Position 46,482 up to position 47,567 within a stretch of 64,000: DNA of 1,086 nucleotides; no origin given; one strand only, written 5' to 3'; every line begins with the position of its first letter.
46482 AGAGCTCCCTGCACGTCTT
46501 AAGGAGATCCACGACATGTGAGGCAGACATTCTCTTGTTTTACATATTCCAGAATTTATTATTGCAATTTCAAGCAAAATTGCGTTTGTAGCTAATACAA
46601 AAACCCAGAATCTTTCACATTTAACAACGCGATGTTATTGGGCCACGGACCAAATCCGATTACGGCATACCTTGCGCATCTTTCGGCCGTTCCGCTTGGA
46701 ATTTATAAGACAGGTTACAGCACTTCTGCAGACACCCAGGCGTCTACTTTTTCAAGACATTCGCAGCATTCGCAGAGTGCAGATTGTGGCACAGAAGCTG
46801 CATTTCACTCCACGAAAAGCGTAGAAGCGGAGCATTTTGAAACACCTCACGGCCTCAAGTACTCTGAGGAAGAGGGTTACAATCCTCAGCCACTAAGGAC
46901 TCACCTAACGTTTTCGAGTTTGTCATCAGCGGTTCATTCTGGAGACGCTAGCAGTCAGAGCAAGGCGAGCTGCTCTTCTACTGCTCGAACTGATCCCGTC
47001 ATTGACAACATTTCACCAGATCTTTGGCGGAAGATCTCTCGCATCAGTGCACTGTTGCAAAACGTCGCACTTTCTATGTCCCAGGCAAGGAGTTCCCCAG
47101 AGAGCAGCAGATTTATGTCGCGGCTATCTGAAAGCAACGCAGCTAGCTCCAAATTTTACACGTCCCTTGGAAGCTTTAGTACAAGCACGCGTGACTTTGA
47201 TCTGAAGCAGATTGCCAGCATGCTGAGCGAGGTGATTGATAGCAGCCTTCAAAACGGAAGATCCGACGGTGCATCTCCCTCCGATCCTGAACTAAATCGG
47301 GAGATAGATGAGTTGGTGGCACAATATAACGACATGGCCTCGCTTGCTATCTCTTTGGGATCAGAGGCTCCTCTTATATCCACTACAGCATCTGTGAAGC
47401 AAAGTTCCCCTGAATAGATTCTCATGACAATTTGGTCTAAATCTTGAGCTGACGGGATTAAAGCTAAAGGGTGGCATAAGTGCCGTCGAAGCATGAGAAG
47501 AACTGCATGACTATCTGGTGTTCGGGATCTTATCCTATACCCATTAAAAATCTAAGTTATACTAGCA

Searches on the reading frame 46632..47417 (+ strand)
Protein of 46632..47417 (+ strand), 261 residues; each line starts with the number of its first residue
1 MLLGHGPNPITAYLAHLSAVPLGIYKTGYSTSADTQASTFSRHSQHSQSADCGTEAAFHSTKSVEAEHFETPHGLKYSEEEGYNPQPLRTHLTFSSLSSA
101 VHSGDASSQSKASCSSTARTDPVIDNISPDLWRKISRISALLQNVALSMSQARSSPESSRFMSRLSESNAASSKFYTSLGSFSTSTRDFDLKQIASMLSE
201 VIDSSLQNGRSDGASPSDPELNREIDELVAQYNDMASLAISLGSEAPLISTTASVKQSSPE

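Call 3: search_protein_families(library=pfam, proteins=[window:46632-47417:+], max_evalue=1)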
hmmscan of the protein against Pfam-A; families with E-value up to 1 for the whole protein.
window:46632-47417:+ (261 aa): 1 family
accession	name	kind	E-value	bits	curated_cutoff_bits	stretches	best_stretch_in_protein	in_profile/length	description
PF20698.3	PIN-TPR-GreABC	-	0.046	14.4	27.8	1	178-250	55-127/138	PIN domain associated with the TPR-GreAB-C-PIN system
